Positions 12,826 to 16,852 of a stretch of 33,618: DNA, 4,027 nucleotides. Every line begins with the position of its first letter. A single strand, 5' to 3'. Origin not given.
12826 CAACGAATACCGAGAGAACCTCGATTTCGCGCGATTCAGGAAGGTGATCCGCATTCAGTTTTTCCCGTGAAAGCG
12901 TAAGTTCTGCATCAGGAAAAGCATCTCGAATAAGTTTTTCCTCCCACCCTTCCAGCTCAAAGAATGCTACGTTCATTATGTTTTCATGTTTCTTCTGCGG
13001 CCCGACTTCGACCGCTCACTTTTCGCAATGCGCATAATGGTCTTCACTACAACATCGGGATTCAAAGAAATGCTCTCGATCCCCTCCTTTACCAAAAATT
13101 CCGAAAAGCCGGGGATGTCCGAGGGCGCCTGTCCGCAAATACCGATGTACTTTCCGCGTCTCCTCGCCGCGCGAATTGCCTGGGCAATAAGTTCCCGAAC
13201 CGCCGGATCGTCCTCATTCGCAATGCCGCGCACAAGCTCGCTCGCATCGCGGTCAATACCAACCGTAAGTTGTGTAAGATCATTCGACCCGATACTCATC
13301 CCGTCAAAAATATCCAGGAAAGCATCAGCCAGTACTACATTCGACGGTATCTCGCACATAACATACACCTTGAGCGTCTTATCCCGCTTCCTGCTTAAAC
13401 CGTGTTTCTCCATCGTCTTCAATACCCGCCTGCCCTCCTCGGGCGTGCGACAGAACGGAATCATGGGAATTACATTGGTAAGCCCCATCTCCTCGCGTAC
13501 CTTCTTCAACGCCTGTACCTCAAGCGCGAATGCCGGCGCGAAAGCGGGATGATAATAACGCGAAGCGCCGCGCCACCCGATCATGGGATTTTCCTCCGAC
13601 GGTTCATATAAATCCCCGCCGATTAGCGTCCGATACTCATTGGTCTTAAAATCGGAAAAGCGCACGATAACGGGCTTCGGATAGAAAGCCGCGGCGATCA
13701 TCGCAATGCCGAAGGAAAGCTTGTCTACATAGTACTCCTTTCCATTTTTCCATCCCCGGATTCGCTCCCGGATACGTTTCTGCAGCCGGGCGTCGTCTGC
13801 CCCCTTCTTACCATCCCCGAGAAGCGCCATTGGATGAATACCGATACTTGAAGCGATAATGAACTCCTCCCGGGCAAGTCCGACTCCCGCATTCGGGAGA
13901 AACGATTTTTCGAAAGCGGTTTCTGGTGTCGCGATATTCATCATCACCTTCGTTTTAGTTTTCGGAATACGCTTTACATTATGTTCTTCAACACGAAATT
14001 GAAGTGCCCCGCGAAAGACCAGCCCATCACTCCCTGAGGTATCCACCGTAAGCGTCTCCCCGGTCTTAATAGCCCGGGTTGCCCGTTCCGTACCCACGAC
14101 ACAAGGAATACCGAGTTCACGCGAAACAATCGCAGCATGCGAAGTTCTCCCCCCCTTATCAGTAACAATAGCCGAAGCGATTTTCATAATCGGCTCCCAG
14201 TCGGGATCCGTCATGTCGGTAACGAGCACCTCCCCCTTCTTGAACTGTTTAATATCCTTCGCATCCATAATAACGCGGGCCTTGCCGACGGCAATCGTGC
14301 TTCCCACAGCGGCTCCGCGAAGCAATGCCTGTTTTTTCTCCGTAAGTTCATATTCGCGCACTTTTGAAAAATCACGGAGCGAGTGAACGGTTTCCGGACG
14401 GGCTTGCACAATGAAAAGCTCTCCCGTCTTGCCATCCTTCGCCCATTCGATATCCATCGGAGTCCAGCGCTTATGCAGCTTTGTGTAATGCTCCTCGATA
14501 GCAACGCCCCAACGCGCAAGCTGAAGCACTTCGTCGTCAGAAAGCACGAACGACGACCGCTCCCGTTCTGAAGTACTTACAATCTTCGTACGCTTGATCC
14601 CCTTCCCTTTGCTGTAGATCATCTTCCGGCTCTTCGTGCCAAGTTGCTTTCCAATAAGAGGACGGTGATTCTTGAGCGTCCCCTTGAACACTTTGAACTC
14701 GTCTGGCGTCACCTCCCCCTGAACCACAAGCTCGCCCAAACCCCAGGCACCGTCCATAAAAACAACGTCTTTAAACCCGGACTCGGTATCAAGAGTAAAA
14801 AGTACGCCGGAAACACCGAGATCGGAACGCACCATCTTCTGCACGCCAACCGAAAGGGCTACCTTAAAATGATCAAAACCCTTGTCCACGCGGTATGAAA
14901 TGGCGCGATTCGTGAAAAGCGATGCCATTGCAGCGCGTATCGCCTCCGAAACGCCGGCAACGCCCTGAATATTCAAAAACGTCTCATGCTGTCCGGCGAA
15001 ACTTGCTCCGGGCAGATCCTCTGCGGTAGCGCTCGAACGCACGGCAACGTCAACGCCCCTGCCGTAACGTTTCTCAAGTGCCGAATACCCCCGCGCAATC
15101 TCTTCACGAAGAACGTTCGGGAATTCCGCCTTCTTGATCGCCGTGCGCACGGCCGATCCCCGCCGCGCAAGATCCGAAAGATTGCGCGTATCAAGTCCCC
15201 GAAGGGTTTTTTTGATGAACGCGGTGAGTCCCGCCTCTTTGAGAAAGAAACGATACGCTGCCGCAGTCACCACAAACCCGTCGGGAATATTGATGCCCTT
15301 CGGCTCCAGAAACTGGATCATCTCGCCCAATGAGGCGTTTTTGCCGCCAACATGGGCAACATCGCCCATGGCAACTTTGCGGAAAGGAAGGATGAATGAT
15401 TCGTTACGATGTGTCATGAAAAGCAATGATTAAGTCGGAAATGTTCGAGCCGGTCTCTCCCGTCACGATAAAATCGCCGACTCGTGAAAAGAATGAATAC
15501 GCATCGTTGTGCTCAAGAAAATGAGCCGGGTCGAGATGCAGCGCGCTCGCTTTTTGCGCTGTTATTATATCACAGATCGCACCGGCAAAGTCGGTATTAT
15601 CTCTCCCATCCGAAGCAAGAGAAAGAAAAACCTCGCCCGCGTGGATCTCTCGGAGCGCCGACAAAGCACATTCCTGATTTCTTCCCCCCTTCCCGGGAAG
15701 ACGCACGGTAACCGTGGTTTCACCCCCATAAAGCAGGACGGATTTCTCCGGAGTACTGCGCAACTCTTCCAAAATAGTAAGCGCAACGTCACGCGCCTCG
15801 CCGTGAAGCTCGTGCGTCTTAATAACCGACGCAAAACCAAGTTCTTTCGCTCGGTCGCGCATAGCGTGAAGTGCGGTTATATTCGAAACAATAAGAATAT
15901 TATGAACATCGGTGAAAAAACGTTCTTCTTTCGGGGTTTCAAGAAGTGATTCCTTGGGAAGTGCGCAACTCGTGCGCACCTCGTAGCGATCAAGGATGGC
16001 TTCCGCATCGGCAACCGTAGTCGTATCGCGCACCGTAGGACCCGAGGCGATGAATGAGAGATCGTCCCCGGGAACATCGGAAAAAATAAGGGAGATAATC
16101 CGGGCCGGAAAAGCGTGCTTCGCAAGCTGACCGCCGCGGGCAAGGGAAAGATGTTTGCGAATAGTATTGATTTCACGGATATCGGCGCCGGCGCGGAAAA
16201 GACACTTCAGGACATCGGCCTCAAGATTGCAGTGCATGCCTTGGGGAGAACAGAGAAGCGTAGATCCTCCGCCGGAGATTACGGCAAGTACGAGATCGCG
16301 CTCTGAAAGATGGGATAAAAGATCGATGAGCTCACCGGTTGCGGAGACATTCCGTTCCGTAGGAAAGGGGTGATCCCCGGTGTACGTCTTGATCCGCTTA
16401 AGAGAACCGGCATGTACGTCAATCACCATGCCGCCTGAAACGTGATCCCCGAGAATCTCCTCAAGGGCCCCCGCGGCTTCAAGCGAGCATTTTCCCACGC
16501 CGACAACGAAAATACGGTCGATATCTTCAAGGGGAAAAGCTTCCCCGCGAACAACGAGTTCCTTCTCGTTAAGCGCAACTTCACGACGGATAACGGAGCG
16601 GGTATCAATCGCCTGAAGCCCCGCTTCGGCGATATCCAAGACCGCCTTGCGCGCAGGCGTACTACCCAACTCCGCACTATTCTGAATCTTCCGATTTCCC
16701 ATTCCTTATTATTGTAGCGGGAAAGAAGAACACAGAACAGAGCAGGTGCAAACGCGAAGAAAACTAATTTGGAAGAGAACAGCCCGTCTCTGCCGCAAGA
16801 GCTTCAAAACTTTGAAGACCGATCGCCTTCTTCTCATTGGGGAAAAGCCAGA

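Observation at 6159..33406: Two gene populations: dispersed GC-rich, Shine-Dalgarno-led, self-contained cassettes inside an SD-poor genome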

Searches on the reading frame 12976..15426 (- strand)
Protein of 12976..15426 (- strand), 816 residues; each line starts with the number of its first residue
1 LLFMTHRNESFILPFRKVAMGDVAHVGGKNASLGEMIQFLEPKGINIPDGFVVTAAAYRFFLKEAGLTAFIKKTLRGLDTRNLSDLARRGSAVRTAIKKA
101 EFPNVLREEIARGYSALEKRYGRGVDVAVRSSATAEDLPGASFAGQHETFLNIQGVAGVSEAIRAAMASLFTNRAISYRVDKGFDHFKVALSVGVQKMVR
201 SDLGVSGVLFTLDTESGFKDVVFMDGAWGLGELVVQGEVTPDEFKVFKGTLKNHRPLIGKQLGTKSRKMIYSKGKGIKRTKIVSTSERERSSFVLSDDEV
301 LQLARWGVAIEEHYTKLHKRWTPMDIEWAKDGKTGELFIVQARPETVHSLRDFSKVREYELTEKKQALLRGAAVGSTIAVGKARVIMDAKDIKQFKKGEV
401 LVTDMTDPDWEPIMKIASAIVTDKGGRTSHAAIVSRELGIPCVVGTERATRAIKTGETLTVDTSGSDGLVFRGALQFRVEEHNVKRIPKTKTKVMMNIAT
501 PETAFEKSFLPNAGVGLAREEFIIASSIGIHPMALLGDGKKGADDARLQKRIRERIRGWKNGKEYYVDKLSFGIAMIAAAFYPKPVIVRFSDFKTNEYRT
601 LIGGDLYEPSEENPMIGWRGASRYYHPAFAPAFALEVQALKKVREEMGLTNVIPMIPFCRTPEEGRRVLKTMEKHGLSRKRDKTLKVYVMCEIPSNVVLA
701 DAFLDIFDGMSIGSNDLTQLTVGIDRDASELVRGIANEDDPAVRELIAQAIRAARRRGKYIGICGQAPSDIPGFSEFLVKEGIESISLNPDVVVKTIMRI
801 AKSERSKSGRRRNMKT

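Call 6: search_protein_families(library=pfam, proteins=[window:12976-15426:-], max_evalue=0.01)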
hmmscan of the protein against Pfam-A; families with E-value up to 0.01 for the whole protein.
window:12976-15426:- (816 aa): 3 families
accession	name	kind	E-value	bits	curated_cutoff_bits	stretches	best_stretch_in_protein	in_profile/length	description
PF01326.24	PPDK_N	-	6.1e-112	374.6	27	1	24-351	2-315/328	Pyruvate phosphate dikinase, AMP/ATP-binding domain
PF02896.24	PEP-utilizers_C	-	1e-57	196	22.8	1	487-803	15-291/293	PEP-utilising enzyme, PEP-binding domain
PF00391.29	PEP-utilizers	-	1.9e-27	95.1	23.1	1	395-463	1-69/72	PEP-utilising enzyme, mobile domain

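Call 72: find_related_loci(query=window:12976-15417:-, collection=metagenome_contigs, flank=10000)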
Query window:12976-15417:- (813 aa) in metagenome_contigs; peptide patterns used: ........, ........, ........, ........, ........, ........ (x = any residue, [..] = any of these).
600 stretches matched a pattern (row limit reached: there are more); 594 encode a relative of the query (tblastn E <= 1e-3); the best 80 are kept; 80 distinct loci.
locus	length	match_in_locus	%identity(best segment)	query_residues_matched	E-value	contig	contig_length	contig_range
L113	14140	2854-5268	69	1-798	0e+0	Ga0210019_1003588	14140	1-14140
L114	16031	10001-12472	66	5-807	0e+0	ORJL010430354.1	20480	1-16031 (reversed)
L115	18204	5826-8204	68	8-802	0e+0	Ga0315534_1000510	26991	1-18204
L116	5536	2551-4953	67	6-802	0e+0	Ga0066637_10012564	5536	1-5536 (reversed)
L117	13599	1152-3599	67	4-813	0e+0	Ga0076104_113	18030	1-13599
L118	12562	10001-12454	65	8-813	0e+0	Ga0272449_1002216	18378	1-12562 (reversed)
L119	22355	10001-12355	68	19-802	0e+0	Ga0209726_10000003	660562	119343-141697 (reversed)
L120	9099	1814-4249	67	4-810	0e+0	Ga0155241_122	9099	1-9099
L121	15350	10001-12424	67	5-797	0e+0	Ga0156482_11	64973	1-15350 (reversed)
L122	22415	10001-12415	65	8-802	0e+0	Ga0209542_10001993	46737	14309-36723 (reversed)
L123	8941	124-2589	65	5-799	0e+0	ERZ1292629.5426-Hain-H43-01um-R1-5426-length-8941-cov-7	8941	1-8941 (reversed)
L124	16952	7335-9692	66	8-794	0e+0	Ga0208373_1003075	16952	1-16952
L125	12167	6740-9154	66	4-802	0e+0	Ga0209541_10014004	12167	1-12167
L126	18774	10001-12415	65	3-803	0e+0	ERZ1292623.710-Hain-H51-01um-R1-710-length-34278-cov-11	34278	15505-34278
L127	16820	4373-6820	63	2-803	0e+0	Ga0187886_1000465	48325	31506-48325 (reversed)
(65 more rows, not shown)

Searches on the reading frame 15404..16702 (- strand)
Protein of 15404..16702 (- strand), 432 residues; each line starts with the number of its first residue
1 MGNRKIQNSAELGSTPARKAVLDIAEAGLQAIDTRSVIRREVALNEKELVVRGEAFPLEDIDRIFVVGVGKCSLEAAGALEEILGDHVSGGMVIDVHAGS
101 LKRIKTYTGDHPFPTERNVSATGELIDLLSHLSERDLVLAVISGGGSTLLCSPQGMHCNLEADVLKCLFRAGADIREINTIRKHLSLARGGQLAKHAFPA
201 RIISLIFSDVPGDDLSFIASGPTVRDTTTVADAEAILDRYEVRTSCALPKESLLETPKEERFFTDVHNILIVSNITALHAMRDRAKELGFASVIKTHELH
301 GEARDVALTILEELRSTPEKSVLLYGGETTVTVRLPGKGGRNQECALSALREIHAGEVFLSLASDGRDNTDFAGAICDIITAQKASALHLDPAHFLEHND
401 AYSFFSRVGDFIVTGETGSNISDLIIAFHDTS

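Call 6: search_protein_families(library=pfam, proteins=[window:15404-16702:-], max_evalue=0.01)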
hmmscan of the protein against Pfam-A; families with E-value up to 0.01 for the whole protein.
window:15404-16702:- (432 aa): 2 families
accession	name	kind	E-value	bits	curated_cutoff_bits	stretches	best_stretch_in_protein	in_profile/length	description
PF13660.11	DUF4147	-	4.5e-66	223.1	23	1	22-244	3-224/234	Domain of unknown function (DUF4147)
PF05161.18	MOFRL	-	1.5e-30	106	28.3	1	322-423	2-106/106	MOFRL family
